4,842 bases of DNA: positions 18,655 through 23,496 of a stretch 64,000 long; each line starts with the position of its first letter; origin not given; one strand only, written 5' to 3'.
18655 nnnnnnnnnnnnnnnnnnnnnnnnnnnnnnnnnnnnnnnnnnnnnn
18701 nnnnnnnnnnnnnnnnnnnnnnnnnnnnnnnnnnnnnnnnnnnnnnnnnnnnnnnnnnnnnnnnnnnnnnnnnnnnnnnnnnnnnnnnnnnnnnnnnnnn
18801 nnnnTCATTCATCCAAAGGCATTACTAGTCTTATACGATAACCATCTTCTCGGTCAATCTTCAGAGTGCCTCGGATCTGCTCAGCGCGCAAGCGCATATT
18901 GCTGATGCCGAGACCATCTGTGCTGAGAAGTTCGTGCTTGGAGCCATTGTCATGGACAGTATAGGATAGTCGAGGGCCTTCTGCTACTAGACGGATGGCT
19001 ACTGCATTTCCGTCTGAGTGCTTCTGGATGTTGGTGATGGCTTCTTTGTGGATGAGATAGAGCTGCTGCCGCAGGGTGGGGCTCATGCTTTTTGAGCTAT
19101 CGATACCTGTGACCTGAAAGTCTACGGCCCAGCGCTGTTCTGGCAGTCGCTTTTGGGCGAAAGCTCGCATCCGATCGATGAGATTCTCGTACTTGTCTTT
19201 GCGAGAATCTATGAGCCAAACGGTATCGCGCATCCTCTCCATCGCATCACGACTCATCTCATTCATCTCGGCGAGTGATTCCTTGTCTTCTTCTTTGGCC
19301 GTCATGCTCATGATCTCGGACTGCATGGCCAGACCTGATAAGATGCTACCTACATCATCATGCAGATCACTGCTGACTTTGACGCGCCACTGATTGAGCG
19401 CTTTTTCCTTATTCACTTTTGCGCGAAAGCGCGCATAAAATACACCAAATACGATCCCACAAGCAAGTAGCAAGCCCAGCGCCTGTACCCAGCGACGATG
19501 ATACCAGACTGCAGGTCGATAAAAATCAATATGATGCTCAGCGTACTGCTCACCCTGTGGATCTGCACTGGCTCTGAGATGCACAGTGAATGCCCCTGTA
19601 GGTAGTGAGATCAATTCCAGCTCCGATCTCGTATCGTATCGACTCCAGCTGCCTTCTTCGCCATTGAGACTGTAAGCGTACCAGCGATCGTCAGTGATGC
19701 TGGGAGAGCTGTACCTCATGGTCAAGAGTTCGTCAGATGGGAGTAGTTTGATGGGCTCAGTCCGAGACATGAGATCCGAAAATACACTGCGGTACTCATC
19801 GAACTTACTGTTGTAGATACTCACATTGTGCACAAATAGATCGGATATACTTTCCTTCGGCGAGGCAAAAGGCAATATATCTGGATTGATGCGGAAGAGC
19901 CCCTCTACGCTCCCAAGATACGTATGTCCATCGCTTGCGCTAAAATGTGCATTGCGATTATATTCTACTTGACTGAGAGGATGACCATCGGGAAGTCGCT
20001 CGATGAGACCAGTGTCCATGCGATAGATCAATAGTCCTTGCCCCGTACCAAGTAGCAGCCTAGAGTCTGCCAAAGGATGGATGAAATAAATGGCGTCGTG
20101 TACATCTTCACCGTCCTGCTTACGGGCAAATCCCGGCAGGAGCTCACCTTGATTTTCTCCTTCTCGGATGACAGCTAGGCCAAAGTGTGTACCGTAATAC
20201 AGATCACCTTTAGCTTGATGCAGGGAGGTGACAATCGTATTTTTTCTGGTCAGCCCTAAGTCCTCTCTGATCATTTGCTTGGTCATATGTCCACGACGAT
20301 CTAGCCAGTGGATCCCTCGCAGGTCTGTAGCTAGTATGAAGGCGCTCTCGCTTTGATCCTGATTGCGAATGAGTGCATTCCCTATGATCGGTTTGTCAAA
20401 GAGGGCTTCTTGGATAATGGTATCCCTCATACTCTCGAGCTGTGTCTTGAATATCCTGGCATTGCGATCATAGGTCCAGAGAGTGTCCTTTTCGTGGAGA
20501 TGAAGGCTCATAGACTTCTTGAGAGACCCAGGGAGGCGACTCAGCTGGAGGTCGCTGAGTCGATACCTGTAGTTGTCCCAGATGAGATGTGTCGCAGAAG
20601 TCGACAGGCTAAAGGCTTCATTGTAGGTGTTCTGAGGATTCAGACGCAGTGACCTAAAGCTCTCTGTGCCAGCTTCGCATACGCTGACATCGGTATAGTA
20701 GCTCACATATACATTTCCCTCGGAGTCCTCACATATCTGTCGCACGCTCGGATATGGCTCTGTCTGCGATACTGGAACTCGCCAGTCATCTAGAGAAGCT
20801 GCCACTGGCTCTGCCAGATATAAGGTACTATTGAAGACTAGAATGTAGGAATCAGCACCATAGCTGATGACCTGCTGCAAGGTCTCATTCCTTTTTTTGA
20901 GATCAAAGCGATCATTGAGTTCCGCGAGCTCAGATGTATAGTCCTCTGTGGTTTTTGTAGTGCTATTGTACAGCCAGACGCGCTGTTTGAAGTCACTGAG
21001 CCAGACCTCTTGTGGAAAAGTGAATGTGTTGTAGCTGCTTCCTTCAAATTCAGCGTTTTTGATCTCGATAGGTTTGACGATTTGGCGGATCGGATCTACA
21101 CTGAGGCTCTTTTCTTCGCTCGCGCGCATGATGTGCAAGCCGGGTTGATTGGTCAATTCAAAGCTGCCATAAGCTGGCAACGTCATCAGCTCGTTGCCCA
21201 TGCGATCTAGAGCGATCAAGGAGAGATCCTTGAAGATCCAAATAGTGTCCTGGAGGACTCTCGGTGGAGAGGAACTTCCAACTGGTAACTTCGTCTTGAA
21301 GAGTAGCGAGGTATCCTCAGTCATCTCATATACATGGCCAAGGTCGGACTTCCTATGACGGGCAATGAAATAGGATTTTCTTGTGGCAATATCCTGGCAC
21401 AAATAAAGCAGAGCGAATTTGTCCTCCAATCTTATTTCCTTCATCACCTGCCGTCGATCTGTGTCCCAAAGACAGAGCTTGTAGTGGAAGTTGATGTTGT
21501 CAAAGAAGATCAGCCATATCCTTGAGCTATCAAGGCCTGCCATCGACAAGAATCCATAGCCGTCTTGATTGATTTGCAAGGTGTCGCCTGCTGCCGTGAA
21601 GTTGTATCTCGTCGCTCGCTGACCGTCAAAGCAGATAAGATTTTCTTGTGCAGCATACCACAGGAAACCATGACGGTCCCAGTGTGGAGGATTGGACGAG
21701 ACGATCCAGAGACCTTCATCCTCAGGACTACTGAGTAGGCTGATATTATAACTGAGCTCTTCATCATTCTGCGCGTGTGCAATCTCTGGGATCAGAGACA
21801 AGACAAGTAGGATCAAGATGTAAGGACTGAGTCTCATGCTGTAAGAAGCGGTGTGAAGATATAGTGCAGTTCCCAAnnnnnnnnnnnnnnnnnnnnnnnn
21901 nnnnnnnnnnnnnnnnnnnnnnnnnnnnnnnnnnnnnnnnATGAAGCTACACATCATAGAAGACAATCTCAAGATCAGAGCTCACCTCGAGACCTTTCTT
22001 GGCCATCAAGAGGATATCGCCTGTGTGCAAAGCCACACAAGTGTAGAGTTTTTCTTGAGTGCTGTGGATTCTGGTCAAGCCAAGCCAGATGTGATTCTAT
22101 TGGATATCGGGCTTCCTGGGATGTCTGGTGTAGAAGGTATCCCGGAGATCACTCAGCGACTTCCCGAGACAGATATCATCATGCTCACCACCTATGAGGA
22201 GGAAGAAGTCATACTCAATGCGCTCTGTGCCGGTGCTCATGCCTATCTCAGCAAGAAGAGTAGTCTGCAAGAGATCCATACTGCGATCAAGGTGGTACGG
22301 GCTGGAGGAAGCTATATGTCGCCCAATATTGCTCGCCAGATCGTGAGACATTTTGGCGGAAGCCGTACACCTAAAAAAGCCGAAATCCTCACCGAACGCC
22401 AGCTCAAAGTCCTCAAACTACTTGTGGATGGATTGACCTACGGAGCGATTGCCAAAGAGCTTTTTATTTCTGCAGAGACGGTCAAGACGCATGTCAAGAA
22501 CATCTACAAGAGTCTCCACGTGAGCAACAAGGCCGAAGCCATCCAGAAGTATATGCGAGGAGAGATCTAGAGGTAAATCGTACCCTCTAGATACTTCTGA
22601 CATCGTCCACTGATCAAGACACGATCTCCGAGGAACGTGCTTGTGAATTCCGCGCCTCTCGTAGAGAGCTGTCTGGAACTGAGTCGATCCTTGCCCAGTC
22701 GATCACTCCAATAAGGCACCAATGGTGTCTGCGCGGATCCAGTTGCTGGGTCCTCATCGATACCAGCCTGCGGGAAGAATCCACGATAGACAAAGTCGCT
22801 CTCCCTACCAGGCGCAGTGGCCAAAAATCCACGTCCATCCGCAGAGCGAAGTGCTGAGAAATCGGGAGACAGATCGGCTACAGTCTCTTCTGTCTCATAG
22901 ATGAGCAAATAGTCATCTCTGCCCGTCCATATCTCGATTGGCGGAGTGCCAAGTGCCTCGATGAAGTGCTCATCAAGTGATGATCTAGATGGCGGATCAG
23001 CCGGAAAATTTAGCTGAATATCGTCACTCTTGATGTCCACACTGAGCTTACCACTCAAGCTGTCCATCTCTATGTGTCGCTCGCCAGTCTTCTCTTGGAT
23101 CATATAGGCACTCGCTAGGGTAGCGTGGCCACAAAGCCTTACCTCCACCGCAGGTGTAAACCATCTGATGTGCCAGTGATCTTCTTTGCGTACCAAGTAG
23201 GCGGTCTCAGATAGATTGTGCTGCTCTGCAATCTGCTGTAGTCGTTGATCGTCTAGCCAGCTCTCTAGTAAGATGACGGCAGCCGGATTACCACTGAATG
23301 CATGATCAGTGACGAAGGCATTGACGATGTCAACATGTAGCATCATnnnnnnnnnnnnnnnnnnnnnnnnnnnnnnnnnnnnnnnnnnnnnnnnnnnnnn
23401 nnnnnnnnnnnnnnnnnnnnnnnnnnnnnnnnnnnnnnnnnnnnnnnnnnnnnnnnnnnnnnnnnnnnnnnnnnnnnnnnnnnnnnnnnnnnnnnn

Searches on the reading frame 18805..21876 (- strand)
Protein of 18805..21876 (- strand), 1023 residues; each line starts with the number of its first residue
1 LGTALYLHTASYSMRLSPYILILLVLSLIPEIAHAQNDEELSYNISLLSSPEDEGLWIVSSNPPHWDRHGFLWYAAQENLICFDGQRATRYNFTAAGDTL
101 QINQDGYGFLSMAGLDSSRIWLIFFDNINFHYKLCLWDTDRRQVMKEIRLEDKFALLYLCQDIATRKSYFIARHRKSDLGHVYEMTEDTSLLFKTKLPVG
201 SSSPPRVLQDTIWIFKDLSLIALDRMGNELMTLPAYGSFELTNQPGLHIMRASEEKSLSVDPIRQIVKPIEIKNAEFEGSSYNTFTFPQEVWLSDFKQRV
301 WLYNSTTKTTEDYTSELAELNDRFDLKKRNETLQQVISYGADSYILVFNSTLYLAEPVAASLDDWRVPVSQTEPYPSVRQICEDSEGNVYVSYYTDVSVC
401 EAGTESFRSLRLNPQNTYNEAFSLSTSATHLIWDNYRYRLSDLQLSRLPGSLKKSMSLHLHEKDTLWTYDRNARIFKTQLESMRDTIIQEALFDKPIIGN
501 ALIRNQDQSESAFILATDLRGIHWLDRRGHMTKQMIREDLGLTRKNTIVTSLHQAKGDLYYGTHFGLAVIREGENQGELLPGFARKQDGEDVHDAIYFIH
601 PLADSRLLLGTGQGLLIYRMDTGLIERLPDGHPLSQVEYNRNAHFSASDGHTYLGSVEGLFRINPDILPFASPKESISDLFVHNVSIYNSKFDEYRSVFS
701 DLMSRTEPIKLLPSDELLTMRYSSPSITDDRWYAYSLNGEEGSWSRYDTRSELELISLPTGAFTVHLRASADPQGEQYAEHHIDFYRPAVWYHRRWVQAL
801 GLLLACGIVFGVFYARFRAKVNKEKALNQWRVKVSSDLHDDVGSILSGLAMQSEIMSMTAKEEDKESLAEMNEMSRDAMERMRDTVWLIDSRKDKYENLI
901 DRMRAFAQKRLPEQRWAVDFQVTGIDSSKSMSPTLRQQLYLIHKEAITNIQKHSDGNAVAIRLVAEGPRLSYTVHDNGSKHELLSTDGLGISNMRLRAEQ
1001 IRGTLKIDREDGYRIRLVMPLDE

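Call 11: search_protein_families(library=pfam, proteins=[window:18805-21876:-], max_evalue=0.00001)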
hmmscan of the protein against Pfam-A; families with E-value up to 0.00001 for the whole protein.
window:18805-21876:- (1023 aa): 1 family
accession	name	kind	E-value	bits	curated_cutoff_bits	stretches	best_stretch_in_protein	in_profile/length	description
PF07730.19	HisKA_3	-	5.8e-10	40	24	1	831-889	2-63/68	Histidine kinase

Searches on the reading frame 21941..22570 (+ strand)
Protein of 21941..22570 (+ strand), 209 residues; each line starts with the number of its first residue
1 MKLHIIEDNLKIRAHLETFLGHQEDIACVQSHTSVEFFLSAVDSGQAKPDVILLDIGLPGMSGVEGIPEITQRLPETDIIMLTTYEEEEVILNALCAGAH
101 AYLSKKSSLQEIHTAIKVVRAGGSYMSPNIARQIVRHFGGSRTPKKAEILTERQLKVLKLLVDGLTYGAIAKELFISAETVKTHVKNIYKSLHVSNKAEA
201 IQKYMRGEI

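Call 11: search_protein_families(library=pfam, proteins=[window:21941-22570:+], max_evalue=0.00001)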
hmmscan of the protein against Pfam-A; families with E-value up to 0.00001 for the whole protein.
window:21941-22570:+ (209 aa): 2 families
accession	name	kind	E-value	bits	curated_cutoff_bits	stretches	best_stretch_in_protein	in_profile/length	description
PF00072.30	Response_reg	-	5.9e-22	78.4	30.2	1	4-117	2-111/111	Response regulator receiver domain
PF00196.25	GerE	-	8.2e-17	61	23.5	1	149-202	2-55/57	Bacterial regulatory proteins, luxR family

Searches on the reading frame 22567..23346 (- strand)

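Call 11: search_protein_families(library=pfam, proteins=[window:22567-23346:-], max_evalue=0.00001)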
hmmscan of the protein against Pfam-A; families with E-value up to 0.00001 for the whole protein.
window:22567-23346:- (259 aa): 1 family
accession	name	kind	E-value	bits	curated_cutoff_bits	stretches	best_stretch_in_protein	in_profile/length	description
PF02567.21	PhzC-PhzF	-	2.7e-48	165.3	27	1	8-220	1-235/281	Phenazine biosynthesis-like protein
